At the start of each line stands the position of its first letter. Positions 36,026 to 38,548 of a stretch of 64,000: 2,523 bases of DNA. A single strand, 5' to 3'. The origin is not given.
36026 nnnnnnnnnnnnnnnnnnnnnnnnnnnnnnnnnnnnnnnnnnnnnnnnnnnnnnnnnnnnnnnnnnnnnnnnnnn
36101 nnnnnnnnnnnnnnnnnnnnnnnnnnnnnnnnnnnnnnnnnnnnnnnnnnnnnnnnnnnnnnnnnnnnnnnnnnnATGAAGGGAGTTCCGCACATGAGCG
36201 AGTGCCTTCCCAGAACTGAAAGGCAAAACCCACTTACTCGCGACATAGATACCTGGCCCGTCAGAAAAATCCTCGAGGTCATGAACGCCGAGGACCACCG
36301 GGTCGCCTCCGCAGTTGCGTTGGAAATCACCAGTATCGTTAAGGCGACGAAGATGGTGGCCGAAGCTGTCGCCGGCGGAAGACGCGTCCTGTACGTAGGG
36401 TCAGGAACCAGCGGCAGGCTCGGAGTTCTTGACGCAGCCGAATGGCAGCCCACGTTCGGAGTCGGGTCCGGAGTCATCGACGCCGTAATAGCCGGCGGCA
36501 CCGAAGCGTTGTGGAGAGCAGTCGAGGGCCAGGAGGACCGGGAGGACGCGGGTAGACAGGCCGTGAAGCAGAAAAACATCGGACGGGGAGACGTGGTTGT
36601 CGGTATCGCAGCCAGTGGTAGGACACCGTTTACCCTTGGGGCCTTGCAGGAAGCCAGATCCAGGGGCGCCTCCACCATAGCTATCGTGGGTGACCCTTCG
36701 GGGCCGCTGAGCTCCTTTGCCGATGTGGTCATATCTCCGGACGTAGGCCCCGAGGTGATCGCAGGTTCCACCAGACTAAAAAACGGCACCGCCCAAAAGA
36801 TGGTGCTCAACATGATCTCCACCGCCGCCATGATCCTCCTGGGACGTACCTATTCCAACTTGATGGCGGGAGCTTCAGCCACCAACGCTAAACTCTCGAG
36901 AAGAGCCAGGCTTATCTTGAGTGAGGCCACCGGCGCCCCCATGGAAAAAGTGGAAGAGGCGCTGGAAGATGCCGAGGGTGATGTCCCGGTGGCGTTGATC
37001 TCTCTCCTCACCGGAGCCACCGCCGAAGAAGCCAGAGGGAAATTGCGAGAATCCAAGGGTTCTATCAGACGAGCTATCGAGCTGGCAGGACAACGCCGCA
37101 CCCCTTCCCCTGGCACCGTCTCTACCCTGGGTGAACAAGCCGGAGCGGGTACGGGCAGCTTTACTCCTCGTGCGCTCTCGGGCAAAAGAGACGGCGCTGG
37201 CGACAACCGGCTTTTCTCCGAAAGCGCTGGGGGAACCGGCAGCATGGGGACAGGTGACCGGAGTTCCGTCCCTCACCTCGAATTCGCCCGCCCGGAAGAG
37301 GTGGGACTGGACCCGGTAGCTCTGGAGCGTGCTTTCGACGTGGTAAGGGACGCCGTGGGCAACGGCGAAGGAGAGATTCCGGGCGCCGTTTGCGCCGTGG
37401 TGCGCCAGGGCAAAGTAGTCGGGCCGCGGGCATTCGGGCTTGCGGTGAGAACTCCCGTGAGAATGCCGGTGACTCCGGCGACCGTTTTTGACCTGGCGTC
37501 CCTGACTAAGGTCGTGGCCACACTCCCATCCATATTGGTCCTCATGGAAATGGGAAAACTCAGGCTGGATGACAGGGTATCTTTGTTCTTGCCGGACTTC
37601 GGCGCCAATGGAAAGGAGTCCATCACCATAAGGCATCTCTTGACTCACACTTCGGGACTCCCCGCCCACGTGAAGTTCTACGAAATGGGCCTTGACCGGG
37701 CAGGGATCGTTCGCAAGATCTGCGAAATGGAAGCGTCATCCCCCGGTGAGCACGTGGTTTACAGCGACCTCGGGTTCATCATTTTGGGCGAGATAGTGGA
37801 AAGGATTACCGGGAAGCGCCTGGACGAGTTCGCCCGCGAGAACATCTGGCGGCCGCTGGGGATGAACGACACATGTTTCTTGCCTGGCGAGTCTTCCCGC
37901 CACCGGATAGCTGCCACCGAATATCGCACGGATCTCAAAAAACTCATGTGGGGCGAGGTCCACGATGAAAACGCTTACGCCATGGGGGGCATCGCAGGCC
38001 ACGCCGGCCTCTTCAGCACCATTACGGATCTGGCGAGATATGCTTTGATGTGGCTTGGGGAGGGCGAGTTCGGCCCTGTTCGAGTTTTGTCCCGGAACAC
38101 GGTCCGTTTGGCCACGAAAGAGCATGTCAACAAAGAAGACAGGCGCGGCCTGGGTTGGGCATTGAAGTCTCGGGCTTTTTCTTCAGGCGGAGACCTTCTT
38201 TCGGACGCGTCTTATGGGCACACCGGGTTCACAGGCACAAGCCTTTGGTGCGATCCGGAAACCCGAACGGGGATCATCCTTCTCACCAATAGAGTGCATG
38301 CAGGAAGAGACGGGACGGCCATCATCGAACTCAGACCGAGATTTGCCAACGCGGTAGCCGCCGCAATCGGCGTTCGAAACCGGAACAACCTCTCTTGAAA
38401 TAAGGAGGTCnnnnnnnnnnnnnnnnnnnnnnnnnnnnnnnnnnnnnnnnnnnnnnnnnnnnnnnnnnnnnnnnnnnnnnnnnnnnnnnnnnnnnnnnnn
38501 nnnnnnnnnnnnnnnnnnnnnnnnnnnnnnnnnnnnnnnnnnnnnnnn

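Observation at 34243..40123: MurNAc/peptidoglycan-recycling cluster with a MurQ–serine-hydrolase fusion, a kinase instead of a PTS, and a decayed NamZ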

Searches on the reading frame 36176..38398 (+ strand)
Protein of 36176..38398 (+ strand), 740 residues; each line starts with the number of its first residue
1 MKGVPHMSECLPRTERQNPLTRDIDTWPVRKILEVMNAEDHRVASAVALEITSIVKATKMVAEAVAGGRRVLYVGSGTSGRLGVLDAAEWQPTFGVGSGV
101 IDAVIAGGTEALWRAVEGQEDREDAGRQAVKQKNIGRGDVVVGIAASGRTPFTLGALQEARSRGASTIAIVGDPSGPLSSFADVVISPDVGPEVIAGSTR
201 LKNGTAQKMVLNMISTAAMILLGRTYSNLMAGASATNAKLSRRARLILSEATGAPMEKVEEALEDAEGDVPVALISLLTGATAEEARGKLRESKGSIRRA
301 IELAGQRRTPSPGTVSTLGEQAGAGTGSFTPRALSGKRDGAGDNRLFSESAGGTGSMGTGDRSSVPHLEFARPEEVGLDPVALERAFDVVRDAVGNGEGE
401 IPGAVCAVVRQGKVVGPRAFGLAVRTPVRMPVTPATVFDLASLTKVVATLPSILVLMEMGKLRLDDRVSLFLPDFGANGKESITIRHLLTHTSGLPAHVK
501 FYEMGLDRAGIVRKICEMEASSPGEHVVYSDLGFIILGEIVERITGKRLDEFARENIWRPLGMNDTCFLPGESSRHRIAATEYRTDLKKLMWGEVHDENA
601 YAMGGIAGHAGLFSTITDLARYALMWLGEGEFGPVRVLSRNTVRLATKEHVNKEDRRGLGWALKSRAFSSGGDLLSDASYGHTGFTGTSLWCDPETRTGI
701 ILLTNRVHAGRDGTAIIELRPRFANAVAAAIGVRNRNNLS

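Call 4: search_protein_families(library=pfam, proteins=[window:36176-38398:+], max_evalue=0.01)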
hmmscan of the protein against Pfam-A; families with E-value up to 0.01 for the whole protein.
window:36176-38398:+ (740 aa): 5 families
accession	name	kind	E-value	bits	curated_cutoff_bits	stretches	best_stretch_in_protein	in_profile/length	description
PF00144.29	Beta-lactamase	-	1.1e-69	235.5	27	1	398-713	11-317/329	Beta-lactamase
PF22645.1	GKRP_SIS_N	-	1.4e-15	57.4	27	1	54-158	2-110/113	Glucokinase regulatory protein N-terminal SIS domain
PF13580.11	SIS_2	-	3.9e-11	43.6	27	1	46-172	13-138/138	SIS domain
PF01380.27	SIS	-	9.7e-11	42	25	1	133-214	49-128/131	SIS domain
PF20741.3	GKRP-like_C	-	0.00065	20.6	27.7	0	228-263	2-37/100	C-terminal lid domain of glucokinase regulatory protein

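Call 5: search_protein_families(library=ncbifam, proteins=[window:36176-38398:+], max_evalue=0.01)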
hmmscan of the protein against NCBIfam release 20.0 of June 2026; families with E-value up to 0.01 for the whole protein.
window:36176-38398:+ (740 aa): 60 families (the best 25 are shown)
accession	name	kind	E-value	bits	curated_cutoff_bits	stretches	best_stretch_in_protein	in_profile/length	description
NF003915.0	PRK05441.1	subfamily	1.4e-105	352.7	168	1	12-302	6-296/300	N-acetylmuramic acid 6-phosphate etherase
NF009222.0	PRK12570.1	subfamily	3.5e-98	328.2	255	1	14-303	15-304/307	N-acetylmuramic acid 6-phosphate etherase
TIGR00274.1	TIGR00274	equivalog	9.6e-91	303.9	302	1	14-302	3-291/291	N-acetylmuramic acid 6-phosphate etherase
NF002968.0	PRK03642.1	equivalog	3.7e-57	194.1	385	1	365-709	22-398/432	penicillin binding protein PBP4B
NF038269.1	lipase_LipE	equivalog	3.4e-26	92.3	750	1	376-703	21-379/407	lipase LipE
NF052559.1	MthAcHydAcmB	equivalog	4.8e-26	91.4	550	1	381-653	4-296/391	methyl acetate hydrolase AcmB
NF007943.0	PRK10662.1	equivalog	5.4e-19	68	266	1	400-627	49-271/380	D-alanyl-D-alanine-carboxypeptidase/endopeptidase AmpH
NF052353.1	EstBLacLipLMycb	equivalog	5.1e-14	52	650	1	441-564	78-202/420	esterase/beta-lactamase LipL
NF033085.1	bla_class_C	equivalog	9.5e-14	51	415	1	399-602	19-219/356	class C beta-lactamase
NF050810.1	blaCHC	exception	4.1e-13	48.9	780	1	401-583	44-221/387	CHC family extended-spectrum class C beta-lactamase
NF009622.0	PRK13128.1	equivalog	4.7e-13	48.5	443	1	401-570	22-194/518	D-aminopeptidase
NF033159.0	blaPAC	exception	2.2e-12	46.5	850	1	400-567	43-206/380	PAC family class C beta-lactamase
NF000397.2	blaACC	exception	4.7e-12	45.6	850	1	400-568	46-210/385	ACC family cephalosporin-hydrolyzing class C beta-lactamase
NF033575.1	blaRHO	exception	5.7e-11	42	825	1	398-603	42-243/380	RHO family class C beta-lactamase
NF033700.1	blaCMA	exception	1.1e-10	41.1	887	1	400-636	38-261/375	CMA family class C beta-lactamase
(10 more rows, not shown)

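Call 6: find_homologous_proteins(query=window:36176-38398:+, max_evalue=1e-10)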
Query window:36176-38398:+ (740 aa): 3439 proteins with E <= 1e-10 among 8000 candidates; the best 120 are listed.
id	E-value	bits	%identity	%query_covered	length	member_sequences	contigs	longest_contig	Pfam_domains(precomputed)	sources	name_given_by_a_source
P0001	0.0e+0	1614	100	99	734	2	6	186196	PF01380.28,PF13580.12,PF00144.30,PF22645.2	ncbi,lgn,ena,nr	ncbi:MAG TPA: N-acetylmuramic acid 6-phosphate etherase [Firmicutes bacterium]|nr:N-acetylmuramic ac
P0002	0.0e+0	1458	91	99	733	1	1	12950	PF01380.28,PF13580.12,PF00144.30,PF22645.2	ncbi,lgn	-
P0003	0.0e+0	1439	89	99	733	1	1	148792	PF01380.28,PF13580.12,PF00144.30,PF22645.2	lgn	-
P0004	0.0e+0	1430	89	99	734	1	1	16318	PF01380.28,PF13580.12,PF00144.30,PF22645.2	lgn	-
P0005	2.7e-274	930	62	97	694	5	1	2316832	PF01380.28,PF13580.12,PF00144.30,PF22645.2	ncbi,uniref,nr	ncbi:MAG: N-acetylmuramic acid 6-phosphate etherase [Candidatus Fermentithermobacillus carboniphilus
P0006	1.7e-266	904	58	96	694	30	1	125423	PF01380.28,PF13580.12,PF00144.30,PF22645.2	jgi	-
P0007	4.3e-266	903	58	97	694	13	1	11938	PF13580.12,PF00144.30,PF22645.2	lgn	-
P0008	9.8e-264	895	58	97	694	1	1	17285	PF01380.28,PF13580.12,PF22198.2,PF00144.30,PF22645.2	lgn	-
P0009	3.4e-263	893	59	96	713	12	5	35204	PF13580.12,PF00144.30,PF22645.2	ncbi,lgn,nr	ncbi:MAG: N-acetylmuramic acid 6-phosphate etherase [Firmicutes bacterium]|nr:N-acetylmuramic acid 6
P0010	5.2e-263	893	59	97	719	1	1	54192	PF01380.28,PF13580.12,PF00144.30,PF22645.2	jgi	-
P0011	5.6e-262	889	58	96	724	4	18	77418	PF01380.28,PF13580.12,PF00144.30,PF22645.2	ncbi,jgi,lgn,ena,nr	ncbi:MAG TPA: N-acetylmuramic acid 6-phosphate etherase [Firmicutes bacterium]|nr:N-acetylmuramic ac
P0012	7.2e-261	885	57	97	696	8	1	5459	PF01380.28,PF13580.12,PF00144.30,PF22645.2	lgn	-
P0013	3.0e-259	880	59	98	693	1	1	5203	PF01380.28,PF13580.12,PF00144.30,PF22645.2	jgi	jgi:N-acetylmuramic acid 6-phosphate etherase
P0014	3.9e-259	880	57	96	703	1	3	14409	PF01380.28,PF13580.12,PF00144.30,PF22645.2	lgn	-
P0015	5.1e-259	879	57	98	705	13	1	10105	PF13580.12,PF00144.30,PF22645.2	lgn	-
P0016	3.8e-256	870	57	98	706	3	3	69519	PF01380.28,PF13580.12,PF00144.30,PF22645.2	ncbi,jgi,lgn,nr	ncbi:MAG TPA: N-acetylmuramic acid 6-phosphate etherase [Firmicutes bacterium]|nr:N-acetylmuramic ac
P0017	4.4e-256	870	58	97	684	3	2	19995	PF01380.28,PF13580.12,PF00144.30,PF22645.2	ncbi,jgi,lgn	jgi:N-acetylmuramic acid 6-phosphate etherase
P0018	5.8e-254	863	59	97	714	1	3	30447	PF01380.28,PF13580.12,PF00144.30,PF22645.2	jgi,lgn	-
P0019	7.1e-254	862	57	97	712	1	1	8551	PF01380.28,PF13580.12,PF00144.30,PF22645.2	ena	-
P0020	1.2e-253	862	57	98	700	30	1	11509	PF01380.28,PF13580.12,PF00144.30,PF22645.2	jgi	-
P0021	2.4e-253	861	58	98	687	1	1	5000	PF01380.28,PF13580.12,PF00144.30,PF22645.2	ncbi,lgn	-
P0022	4.7e-253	860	58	97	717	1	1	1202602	PF01380.28,PF13580.12,PF00144.30,PF22645.2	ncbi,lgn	ncbi:MAG: N-acetylmuramic acid 6-phosphate etherase [Bacillota bacterium]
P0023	1.3e-251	855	57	98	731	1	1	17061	PF01380.28,PF13580.12,PF00144.30,PF22645.2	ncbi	-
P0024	5.1e-251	853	55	98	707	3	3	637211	PF01380.28,PF13580.12,PF00144.30,PF22645.2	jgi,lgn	jgi:N-acetylmuramic acid 6-phosphate etherase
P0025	2.9e-250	850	56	97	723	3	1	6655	PF01380.28,PF13580.12,PF00144.30,PF22645.2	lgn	-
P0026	3.9e-250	850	56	98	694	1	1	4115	PF01380.28,PF13580.12,PF00144.30,PF22645.2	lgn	-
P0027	1.6e-249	848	57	98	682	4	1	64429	PF13580.12,PF00144.30,PF22645.2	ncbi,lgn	ncbi:MAG: N-acetylmuramic acid 6-phosphate etherase [Bacillota bacterium]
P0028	2.3e-248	844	57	97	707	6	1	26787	PF13580.12,PF00144.30,PF22645.2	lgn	-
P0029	3.5e-248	844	57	97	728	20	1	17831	PF01380.28,PF13580.12,PF00144.30,PF22645.2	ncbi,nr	ncbi:MAG: N-acetylmuramic acid 6-phosphate etherase [Firmicutes bacterium]|nr:N-acetylmuramic acid 6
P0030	1.4e-247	842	57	96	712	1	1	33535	PF01380.28,PF13580.12,PF00144.30,PF22645.2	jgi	jgi:N-acetylmuramic acid 6-phosphate etherase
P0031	1.5e-247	841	57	97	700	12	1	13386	PF01380.28,PF13580.12,PF00144.30,PF22645.2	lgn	-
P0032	1.1e-246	839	55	95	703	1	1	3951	PF01380.28,PF13580.12,PF00144.30,PF22645.2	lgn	-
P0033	3.0e-246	837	57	97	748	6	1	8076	PF01380.28,PF13580.12,PF00144.30,PF22645.2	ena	-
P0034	3.6e-244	830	57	97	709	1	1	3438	PF01380.28,PF13580.12,PF00144.30,PF22645.2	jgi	jgi:N-acetylmuramic acid 6-phosphate etherase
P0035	6.2e-244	829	79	67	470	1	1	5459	PF00144.30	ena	-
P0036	8.9e-244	829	55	97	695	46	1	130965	PF01380.28,PF13580.12,PF22198.2,PF20741.4,PF00144.30,PF22645.2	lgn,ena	-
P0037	9.4e-243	826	56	97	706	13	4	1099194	PF01380.28,PF13580.12,PF00144.30,PF22645.2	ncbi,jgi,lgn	ncbi:MAG: N-acetylmuramic acid 6-phosphate etherase [Bacillota bacterium]|jgi:N-acetylmuramic acid 6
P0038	2.2e-242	824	53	97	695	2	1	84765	PF13580.12,PF00144.30,PF22645.2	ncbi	-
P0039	4.0e-242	823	56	97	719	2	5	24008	PF01380.28,PF13580.12,PF00144.30,PF22645.2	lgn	-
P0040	7.1e-241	819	57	96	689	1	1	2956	PF01380.28,PF13580.12,PF00144.30,PF22645.2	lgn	-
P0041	1.6e-238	812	56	97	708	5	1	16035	PF01380.28,PF13580.12,PF00144.30,PF22645.2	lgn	-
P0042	2.8e-237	807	54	97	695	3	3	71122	PF01380.28,PF13580.12,PF00144.30,PF22645.2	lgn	-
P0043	4.0e-237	807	55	98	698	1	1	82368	PF01380.28,PF13580.12,PF00144.30,PF22645.2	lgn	-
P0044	1.5e-234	798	55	98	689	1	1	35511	PF01380.28,PF13580.12,PF00144.30,PF22645.2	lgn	-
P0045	1.6e-234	798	53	97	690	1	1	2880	PF01380.28,PF13580.12,PF00144.30,PF22645.2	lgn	-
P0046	2.8e-232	791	54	98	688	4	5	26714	PF01380.28,PF13580.12,PF00144.30,PF22645.2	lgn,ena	-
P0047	7.8e-219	746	51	97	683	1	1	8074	PF01380.28,PF13580.12,PF00144.30,PF22645.2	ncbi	-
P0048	9.5e-213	726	59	47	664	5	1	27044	PF01380.28,PF13580.12,PF00144.30,PF22645.2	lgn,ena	-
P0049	1.2e-211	723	59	47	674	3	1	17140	PF13580.12,PF00144.30,PF22645.2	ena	-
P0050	1.4e-211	723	51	97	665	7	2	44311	PF13580.12,PF00144.30,PF22645.2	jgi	-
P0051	2.9e-210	718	59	48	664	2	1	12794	PF01380.28,PF13580.12,PF00144.30,PF22645.2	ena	-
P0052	7.1e-165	568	45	96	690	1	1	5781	PF01380.28,PF14555.13,PF13580.12,PF00144.30,PF22645.2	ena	-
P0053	1.5e-164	567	46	97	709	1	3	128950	PF01380.28,PF13580.12,PF00144.30,PF22645.2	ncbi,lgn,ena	-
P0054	3.5e-161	556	45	97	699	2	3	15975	PF01380.28,PF13580.12,PF00144.30,PF22645.2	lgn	-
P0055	1.1e-139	485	53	62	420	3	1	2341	PF00144.30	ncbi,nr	ncbi:MAG: Esterase EstB [Firmicutes bacterium]|nr:Esterase EstB [candidate division NPL-UPA2 bacteri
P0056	1.0e-127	445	48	38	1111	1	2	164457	PF01380.28,PF13580.12,PF03702.21,PF00144.30,PF22645.2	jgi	jgi:anhydro-N-acetylmuramic acid kinase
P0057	2.1e-125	438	48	40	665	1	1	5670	PF13580.12,PF00144.30,PF22645.2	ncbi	-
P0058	5.8e-124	433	46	61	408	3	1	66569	PF20741.4,PF00144.30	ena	-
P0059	3.1e-121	424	48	39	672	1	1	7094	PF13580.12,PF20741.4,PF00144.30,PF22645.2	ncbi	-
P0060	2.5e-118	414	46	36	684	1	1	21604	PF01380.28,PF13580.12,PF00144.30,PF22645.2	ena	-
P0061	3.0e-118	414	40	98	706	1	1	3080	PF00144.30,PF22645.2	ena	-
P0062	1.3e-117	412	54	51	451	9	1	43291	PF00144.30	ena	-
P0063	1.9e-116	408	48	39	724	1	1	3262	PF01380.28,PF00144.30,PF22645.2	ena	-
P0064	2.3e-115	404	49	37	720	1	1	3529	PF01380.28,PF00144.30,PF22645.2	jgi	jgi:N-acetylmuramic acid 6-phosphate etherase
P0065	7.6e-113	396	39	97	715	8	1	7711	PF01380.28,PF13580.12,PF00144.30,PF22645.2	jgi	jgi:N-acetylmuramic acid 6-phosphate etherase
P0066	7.4e-106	373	49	49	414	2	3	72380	PF00144.30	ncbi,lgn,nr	ncbi:MAG: beta-lactamase family protein [Firmicutes bacterium]|nr:beta-lactamase family protein [Bac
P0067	4.7e-105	370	46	39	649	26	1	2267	PF13580.12,PF22198.2,PF20741.4,PF00144.30,PF22645.2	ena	-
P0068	1.0e-102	363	47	38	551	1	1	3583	PF01380.28,PF13580.12,PF22198.2,PF20741.4,PF00144.30,PF22645.2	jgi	-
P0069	9.4e-102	359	48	49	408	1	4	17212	PF00144.30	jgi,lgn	jgi:CubicO group peptidase (beta-lactamase class C family)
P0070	6.6e-93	330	48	47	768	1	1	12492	PF07075.18,PF20732.3,PF00144.30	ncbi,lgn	-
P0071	1.1e-91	326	47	49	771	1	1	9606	PF07075.18,PF20732.3,PF00144.30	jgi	jgi:uncharacterized protein YbbC (DUF1343 family)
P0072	6.2e-91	324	48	49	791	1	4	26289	PF07075.18,PF20732.3,PF00144.30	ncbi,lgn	-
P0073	1.6e-90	322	45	49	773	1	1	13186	PF07075.18,PF20732.3,PF00144.30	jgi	jgi:uncharacterized protein YbbC (DUF1343 family)/CubicO group peptidase (beta-lactamase class C fam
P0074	2.8e-90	322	47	49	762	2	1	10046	PF07075.18,PF20732.3,PF00144.30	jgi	jgi:uncharacterized protein YbbC (DUF1343 family)/CubicO group peptidase (beta-lactamase class C fam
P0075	2.1e-89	319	49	49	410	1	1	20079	PF00144.30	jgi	-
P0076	2.4e-88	315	49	47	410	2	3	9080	PF00144.30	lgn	-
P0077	3.1e-88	315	45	52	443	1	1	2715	PF00144.30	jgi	jgi:CubicO group peptidase (beta-lactamase class C family)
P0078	4.5e-88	314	46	49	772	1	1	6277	PF07075.18,PF20732.3,PF00144.30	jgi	jgi:uncharacterized protein YbbC (DUF1343 family)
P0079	6.0e-88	314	49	49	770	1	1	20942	PF07075.18,PF20732.3,PF00144.30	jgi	jgi:uncharacterized protein YbbC (DUF1343 family)/CubicO group peptidase (beta-lactamase class C fam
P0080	7.9e-88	313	49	46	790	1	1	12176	PF07075.18,PF20732.3,PF00144.30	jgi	jgi:uncharacterized protein YbbC (DUF1343 family)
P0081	9.1e-88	313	46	46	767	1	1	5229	PF07075.18,PF20732.3,PF00144.30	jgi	jgi:uncharacterized protein YbbC (DUF1343 family)/CubicO group peptidase (beta-lactamase class C fam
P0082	1.6e-87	312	47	46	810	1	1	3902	PF07075.18,PF20732.3,PF00144.30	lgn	-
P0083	3.1e-87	312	50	49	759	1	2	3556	PF07075.18,PF20732.3,PF00144.30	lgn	-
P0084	3.4e-87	311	49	47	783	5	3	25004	PF07075.18,PF20732.3,PF00144.30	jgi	-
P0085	5.0e-87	311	48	46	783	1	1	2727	PF07075.18,PF20732.3,PF00144.30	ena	-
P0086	9.2e-87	310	49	46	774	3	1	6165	PF07075.18,PF20732.3,PF00144.30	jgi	-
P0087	1.1e-86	310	48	46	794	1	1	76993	PF07075.18,PF20732.3,PF00144.30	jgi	jgi:uncharacterized protein YbbC (DUF1343 family)/CubicO group peptidase (beta-lactamase class C fam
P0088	2.5e-86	309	46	49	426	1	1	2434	PF00144.30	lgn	-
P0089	9.4e-86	307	45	48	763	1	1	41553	PF07075.18,PF20732.3,PF00144.30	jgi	jgi:uncharacterized protein YbbC (DUF1343 family)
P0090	9.4e-86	307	46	50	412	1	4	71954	PF00144.30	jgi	jgi:CubicO group peptidase (beta-lactamase class C family)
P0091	1.6e-85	306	47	48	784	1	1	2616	PF07075.18,PF20732.3,PF00144.30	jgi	jgi:uncharacterized protein YbbC (DUF1343 family)/CubicO group peptidase (beta-lactamase class C fam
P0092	1.7e-85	306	44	51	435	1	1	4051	PF00144.30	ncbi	ncbi:MAG: serine hydrolase [bacterium]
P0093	4.3e-85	304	47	49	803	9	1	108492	PF07075.18,PF20732.3,PF00144.30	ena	-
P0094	6.5e-85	304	45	50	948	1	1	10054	PF00933.28,PF00144.30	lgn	-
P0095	7.5e-85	304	46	49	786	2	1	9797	PF07075.18,PF20732.3,PF00144.30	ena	-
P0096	1.0e-84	303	49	45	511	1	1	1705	PF07075.18,PF00144.30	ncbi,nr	ncbi:MAG TPA: DUF1343 domain-containing protein, partial [Bryobacterales bacterium]|nr:DUF1343 domai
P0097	1.3e-84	303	47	48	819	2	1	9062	PF07075.18,PF20732.3,PF00144.30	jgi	jgi:uncharacterized protein YbbC (DUF1343 family)/CubicO group peptidase (beta-lactamase class C fam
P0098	1.6e-84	303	47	48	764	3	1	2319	PF07075.18,PF20732.3,PF00144.30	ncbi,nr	ncbi:MAG TPA: exo-beta-N-acetylmuramidase NamZ domain-containing protein, partial [Gemmataceae bacte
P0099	2.0e-84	302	48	45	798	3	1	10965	PF07075.18,PF20732.3,PF00144.30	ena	-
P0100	2.1e-84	302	46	49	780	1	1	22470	PF07075.18,PF20732.3,PF00144.30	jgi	jgi:uncharacterized protein YbbC (DUF1343 family)/CubicO group peptidase (beta-lactamase class C fam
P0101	4.4e-84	301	46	48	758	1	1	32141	PF07075.18,PF20732.3,PF00144.30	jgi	jgi:uncharacterized protein YbbC (DUF1343 family)/CubicO group peptidase (beta-lactamase class C fam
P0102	5.1e-84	301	46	49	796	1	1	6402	PF07075.18,PF20732.3,PF00144.30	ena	-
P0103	9.8e-84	300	49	48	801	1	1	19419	PF07075.18,PF20732.3,PF00144.30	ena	-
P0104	1.0e-83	300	49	48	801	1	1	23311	PF07075.18,PF20732.3,PF00144.30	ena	-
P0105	1.6e-83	299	45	52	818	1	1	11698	PF07075.18,PF20732.3,PF00144.30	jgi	jgi:uncharacterized protein YbbC (DUF1343 family)/CubicO group peptidase (beta-lactamase class C fam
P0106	1.7e-83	299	48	43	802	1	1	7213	PF07075.18,PF20732.3,PF00144.30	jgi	jgi:uncharacterized protein YbbC (DUF1343 family)/CubicO group peptidase (beta-lactamase class C fam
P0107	1.9e-83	299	48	46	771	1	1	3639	PF07075.18,PF20732.3,PF00144.30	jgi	jgi:uncharacterized protein YbbC (DUF1343 family)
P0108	2.4e-83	299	50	45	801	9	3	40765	PF07075.18,PF20732.3,PF00144.30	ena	-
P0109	2.9e-83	298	44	51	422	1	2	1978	PF00144.30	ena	-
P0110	3.0e-83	298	46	48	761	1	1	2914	PF07075.18,PF20732.3,PF00144.30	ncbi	-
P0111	3.0e-83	298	44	49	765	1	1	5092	PF07075.18,PF20732.3,PF00144.30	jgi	jgi:uncharacterized protein YbbC (DUF1343 family)/CubicO group peptidase (beta-lactamase class C fam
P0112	3.1e-83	298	47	48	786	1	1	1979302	PF07075.18,PF20732.3,PF00144.30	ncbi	-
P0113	3.2e-83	298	48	45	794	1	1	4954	PF07075.18,PF20732.3,PF00144.30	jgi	-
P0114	3.5e-83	298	48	46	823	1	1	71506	PF07075.18,PF20732.3,PF00144.30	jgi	-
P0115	4.0e-83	298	48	45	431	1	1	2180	PF00144.30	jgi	jgi:CubicO group peptidase (beta-lactamase class C family)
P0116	5.2e-83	298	47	48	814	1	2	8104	PF07075.18,PF20732.3,PF00144.30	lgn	-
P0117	5.5e-83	297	44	50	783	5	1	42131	PF07075.18,PF20732.3,PF00144.30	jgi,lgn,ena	-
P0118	9.9e-83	297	44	51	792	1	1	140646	PF07075.18,PF20732.3,PF00144.30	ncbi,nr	ncbi:MAG: DUF1343 domain-containing protein [Planctomyces sp.]|nr:DUF1343 domain-containing protein 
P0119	9.9e-83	297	49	42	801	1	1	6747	PF07075.18,PF20732.3,PF00144.30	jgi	jgi:uncharacterized protein YbbC (DUF1343 family)/CubicO group peptidase (beta-lactamase class C fam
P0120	1.0e-82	297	51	30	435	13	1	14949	PF00144.30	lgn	-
